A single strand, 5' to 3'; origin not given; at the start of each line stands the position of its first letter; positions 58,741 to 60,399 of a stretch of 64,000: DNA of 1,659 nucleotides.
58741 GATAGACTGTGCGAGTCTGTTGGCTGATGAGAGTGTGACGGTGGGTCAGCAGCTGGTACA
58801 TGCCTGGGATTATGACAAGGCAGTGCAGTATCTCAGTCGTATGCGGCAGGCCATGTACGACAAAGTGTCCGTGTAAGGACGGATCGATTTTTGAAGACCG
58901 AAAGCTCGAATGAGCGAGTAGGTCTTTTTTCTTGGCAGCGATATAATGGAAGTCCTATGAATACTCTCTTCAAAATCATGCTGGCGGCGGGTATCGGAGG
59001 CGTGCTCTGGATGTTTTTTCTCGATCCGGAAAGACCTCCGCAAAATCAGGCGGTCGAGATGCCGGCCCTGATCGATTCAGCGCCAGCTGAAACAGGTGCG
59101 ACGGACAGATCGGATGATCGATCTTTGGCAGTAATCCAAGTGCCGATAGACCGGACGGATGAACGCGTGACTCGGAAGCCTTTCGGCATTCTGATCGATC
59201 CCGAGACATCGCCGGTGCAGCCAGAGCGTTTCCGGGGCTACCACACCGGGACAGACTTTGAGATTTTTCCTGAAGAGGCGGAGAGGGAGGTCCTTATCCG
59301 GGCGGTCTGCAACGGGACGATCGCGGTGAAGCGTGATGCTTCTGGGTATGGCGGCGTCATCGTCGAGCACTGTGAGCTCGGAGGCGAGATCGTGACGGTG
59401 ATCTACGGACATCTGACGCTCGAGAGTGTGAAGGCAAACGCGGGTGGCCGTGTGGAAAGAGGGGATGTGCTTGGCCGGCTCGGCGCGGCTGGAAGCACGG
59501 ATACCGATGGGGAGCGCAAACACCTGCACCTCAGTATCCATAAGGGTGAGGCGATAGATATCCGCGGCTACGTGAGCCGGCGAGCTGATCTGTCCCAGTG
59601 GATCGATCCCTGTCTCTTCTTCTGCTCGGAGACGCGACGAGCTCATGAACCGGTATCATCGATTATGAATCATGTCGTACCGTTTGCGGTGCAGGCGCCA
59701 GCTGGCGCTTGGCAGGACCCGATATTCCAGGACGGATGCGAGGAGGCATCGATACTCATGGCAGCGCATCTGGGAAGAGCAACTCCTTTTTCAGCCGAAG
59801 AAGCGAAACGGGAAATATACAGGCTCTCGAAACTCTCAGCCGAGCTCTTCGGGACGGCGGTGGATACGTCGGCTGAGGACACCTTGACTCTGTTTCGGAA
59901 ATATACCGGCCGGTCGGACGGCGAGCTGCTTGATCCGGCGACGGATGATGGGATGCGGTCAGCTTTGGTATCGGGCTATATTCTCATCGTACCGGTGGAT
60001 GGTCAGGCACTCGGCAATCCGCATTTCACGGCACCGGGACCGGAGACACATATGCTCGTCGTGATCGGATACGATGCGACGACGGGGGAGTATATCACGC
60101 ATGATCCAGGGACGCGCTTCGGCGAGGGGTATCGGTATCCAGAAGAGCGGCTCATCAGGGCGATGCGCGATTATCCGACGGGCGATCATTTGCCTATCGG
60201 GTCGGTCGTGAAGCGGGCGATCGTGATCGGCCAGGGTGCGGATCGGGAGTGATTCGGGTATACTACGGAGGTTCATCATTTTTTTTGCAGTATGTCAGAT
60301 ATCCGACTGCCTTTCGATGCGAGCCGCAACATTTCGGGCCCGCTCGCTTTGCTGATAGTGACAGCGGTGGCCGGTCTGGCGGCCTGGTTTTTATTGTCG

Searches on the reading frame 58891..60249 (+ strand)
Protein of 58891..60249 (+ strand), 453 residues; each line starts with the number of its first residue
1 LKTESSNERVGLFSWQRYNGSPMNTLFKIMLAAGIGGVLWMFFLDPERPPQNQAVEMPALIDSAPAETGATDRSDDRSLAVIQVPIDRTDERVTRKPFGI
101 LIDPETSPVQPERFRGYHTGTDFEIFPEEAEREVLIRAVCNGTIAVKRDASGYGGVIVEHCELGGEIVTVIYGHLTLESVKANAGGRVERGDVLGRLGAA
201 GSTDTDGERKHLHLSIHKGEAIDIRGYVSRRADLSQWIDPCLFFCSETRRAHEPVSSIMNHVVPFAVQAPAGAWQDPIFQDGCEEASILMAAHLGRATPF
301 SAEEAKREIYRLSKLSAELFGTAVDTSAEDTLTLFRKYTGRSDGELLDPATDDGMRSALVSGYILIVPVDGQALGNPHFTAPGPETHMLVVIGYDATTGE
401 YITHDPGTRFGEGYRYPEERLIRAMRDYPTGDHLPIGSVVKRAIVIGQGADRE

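Call 32: search_protein_families(library=pfam, proteins=[window:58891-60249:+], max_evalue=0.001)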
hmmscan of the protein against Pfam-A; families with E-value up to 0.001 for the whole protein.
window:58891-60249:+ (453 aa): 1 family
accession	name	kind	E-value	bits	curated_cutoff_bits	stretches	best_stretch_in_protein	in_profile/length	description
PF01551.29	Peptidase_M23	-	1.4e-11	44.9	28.7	1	117-222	2-94/96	Peptidase family M23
